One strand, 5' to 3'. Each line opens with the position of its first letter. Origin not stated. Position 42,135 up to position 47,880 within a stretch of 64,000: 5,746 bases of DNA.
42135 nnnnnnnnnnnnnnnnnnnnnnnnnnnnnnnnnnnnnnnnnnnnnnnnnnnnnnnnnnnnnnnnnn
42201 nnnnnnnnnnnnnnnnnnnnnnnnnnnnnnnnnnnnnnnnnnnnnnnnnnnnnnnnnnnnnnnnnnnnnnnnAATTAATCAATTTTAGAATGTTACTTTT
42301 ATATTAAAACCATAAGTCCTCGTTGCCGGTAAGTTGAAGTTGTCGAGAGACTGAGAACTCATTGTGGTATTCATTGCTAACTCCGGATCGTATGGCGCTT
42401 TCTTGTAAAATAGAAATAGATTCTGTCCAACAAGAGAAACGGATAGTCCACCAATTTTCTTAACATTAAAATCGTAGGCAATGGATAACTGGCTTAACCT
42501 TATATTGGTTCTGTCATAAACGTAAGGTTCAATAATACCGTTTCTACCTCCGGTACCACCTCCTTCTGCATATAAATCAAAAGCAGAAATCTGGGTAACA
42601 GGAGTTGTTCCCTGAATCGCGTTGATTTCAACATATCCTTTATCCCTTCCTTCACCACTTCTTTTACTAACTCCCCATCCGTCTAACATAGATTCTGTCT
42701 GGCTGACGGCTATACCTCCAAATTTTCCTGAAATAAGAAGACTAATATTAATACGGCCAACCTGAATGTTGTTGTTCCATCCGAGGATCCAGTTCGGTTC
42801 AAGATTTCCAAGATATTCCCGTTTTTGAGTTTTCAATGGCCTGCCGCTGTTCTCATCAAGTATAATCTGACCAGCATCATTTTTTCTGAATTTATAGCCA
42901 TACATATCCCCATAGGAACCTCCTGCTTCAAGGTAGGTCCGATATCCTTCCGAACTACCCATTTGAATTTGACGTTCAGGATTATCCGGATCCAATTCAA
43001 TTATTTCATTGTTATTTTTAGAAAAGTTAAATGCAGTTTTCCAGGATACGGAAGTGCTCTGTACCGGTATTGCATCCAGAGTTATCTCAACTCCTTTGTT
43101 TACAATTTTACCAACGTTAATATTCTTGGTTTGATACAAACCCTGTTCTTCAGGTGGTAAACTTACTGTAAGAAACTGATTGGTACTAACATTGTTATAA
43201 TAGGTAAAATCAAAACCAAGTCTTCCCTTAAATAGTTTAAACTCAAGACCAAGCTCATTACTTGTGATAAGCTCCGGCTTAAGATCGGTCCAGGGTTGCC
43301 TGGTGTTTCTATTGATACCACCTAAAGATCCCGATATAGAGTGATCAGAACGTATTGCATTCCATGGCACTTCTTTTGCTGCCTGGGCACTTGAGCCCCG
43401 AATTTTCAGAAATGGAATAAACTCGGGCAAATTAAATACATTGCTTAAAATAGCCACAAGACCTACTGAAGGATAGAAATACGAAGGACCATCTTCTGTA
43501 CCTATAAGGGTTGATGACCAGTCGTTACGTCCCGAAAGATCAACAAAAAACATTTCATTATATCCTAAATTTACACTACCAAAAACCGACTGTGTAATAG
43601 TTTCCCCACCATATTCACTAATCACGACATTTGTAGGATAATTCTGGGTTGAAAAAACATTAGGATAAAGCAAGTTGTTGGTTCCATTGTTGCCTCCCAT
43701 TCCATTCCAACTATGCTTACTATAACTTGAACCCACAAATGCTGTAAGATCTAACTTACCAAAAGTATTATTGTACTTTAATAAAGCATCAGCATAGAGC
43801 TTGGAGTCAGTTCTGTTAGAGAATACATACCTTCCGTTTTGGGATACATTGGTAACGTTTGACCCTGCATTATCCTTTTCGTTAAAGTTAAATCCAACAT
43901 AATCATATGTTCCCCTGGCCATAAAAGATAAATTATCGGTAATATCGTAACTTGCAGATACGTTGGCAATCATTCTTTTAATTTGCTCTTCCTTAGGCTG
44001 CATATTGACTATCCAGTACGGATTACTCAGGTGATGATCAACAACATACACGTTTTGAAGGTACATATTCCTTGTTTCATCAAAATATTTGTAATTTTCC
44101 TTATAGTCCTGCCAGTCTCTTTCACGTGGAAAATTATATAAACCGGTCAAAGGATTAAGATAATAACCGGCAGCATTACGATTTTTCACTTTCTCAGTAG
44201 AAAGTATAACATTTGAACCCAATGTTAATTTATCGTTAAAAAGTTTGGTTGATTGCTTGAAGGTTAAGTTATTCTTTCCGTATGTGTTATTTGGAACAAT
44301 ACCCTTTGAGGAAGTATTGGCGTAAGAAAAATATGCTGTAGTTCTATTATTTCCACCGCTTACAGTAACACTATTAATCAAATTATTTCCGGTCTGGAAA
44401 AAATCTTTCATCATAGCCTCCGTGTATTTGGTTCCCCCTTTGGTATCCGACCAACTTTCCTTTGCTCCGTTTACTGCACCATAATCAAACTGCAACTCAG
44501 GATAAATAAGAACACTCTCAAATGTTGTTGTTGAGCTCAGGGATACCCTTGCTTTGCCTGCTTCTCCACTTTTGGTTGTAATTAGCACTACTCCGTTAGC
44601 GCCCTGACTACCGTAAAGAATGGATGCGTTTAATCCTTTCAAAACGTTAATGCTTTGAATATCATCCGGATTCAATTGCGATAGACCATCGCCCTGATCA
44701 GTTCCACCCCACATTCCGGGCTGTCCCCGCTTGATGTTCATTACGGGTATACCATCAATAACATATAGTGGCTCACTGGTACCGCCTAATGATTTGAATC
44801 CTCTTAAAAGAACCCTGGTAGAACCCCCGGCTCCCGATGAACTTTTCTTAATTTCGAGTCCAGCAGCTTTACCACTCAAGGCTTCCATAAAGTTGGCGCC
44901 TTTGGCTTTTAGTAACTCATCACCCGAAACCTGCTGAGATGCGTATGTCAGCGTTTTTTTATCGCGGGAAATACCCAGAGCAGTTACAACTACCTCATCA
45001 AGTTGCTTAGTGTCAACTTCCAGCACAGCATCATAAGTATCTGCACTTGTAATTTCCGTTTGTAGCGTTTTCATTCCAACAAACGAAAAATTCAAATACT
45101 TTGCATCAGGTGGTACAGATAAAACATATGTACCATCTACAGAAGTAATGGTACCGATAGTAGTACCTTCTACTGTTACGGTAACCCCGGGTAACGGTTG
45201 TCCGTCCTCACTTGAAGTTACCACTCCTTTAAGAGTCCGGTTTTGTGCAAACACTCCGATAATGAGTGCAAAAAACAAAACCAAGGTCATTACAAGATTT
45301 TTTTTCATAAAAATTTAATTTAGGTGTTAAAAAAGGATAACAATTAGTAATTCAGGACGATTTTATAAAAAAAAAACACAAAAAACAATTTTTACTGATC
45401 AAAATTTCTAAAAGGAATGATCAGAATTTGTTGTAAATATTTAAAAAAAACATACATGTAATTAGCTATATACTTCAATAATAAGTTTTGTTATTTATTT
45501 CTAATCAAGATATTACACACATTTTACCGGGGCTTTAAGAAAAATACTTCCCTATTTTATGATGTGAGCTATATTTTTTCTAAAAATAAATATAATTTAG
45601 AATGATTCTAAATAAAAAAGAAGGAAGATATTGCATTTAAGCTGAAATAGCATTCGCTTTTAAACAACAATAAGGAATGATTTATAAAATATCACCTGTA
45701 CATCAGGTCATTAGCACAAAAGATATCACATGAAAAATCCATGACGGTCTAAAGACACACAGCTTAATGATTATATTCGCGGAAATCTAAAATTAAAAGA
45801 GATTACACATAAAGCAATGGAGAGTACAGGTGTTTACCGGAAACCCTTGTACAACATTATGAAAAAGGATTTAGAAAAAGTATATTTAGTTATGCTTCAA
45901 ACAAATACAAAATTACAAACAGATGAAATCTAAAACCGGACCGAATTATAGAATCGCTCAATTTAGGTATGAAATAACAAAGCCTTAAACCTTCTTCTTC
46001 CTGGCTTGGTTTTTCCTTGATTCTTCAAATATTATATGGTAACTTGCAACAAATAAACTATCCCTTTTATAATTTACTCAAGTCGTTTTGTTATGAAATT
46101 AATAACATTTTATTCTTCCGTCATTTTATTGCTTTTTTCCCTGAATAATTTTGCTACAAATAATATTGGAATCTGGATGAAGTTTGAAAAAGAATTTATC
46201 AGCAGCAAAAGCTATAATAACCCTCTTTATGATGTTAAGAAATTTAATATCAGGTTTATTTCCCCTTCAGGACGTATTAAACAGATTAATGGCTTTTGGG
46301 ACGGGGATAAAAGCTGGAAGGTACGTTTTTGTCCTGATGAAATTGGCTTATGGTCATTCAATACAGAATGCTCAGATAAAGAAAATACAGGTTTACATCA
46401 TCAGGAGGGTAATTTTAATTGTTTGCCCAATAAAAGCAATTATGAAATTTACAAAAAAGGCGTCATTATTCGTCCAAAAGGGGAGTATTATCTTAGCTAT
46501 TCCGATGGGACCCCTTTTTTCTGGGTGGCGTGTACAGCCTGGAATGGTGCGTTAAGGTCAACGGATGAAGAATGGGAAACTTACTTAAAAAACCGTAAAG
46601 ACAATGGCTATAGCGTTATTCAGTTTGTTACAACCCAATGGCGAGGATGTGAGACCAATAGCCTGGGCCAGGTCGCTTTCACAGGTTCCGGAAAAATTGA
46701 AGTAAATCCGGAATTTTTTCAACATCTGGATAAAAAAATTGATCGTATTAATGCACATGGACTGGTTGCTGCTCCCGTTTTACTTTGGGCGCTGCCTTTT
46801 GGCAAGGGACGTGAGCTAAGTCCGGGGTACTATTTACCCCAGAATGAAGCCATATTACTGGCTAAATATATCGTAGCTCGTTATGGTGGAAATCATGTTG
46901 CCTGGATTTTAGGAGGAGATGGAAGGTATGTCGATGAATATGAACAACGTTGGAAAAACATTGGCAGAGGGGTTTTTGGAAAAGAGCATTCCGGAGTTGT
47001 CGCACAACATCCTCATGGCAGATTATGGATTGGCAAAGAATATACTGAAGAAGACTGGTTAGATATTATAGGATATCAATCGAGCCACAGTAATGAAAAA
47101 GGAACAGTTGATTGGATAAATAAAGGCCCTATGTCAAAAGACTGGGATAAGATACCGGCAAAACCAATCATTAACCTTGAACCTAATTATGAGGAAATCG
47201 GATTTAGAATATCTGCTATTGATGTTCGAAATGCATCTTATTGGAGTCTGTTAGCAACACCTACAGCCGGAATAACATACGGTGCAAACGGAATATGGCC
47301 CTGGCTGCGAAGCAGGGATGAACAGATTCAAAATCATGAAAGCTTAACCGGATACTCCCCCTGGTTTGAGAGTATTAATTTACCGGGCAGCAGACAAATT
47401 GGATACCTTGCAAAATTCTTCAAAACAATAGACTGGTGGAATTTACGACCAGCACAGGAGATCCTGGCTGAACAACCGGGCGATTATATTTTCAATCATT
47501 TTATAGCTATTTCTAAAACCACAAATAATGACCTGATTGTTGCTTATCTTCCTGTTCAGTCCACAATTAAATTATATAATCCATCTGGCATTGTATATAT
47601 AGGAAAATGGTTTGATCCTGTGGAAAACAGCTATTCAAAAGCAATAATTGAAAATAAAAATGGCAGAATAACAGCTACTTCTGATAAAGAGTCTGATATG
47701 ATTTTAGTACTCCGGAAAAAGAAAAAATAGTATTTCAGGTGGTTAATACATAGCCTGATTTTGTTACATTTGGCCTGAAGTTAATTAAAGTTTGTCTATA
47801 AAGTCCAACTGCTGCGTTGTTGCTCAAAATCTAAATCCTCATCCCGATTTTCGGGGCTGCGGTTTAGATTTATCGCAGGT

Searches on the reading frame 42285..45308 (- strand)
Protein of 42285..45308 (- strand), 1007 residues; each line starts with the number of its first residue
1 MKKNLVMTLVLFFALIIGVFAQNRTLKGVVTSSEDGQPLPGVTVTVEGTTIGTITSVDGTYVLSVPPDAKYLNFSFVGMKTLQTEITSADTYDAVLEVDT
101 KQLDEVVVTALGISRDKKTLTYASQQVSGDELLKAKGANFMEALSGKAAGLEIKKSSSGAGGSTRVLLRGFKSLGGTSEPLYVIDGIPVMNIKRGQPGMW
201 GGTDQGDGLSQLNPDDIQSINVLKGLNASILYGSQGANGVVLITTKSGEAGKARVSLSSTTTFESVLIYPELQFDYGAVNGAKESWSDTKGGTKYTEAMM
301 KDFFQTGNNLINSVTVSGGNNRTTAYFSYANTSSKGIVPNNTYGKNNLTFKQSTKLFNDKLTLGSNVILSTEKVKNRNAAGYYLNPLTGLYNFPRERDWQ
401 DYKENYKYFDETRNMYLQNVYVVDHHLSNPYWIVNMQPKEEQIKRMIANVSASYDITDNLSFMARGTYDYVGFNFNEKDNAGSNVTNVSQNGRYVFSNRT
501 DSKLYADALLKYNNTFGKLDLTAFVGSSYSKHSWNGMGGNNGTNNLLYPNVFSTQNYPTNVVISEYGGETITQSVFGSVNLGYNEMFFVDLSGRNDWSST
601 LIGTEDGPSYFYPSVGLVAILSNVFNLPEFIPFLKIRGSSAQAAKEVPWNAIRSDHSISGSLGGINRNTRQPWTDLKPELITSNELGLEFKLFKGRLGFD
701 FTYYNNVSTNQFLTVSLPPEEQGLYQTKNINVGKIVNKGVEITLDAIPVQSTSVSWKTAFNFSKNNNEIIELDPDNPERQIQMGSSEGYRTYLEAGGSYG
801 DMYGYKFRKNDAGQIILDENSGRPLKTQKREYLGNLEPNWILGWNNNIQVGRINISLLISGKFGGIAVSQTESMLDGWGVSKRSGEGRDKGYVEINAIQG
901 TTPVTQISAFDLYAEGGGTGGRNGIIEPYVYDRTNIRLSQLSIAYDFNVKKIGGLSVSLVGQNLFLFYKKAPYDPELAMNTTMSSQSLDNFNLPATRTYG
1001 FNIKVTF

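Call 7: search_protein_families(library=pfam, proteins=[window:42285-45308:-], max_evalue=0.001)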
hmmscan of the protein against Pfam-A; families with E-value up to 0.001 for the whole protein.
window:42285-45308:- (1007 aa): 3 families
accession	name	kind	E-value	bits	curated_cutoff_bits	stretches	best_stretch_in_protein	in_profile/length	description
PF07715.20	Plug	-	3.2e-18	66.6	23.9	1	117-240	2-107/107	TonB-dependent Receptor Plug Domain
PF13715.12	CarbopepD_reg_2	-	2.1e-17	63.4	32.2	1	26-108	1-88/88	CarboxypepD_reg-like domain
PF13620.12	CarboxypepD_reg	-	9e-10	39.2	32.3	1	25-90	1-71/82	Carboxypeptidase regulatory-like domain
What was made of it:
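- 42285..45308 (-): SusC-like TonB-dependent transporter. Plug plus CarboxypepD_reg domains (call 7).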

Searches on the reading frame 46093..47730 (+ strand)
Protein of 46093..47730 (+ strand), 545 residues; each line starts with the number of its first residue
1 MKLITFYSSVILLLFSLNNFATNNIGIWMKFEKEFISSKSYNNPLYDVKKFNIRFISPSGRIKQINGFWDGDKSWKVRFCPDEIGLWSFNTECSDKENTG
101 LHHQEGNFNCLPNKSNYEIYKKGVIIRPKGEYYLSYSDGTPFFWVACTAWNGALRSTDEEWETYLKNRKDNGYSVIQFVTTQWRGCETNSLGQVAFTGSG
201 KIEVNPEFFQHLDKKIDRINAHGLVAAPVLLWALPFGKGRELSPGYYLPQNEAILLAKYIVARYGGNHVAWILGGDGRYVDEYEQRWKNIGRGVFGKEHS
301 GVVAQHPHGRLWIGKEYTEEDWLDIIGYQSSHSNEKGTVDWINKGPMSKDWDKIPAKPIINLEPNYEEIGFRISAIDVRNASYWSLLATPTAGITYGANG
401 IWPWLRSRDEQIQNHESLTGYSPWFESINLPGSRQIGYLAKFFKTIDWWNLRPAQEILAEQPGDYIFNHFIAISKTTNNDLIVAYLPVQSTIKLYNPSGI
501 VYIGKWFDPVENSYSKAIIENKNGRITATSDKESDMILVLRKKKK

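Call 7: search_protein_families(library=pfam, proteins=[window:46093-47730:+], max_evalue=0.001)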
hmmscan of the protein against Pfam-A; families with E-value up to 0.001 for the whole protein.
window:46093-47730:+ (545 aa): 2 families
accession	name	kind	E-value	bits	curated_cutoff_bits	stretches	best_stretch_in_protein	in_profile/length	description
PF13204.13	Apiosidase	-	3.4e-78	263.9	26.5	1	130-450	3-320/320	Apiosidase-like, catalytic domain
PF16586.11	DUF5060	-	2.9e-18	66.3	27.2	1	26-93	3-69/70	Domain of unknown function (DUF5060)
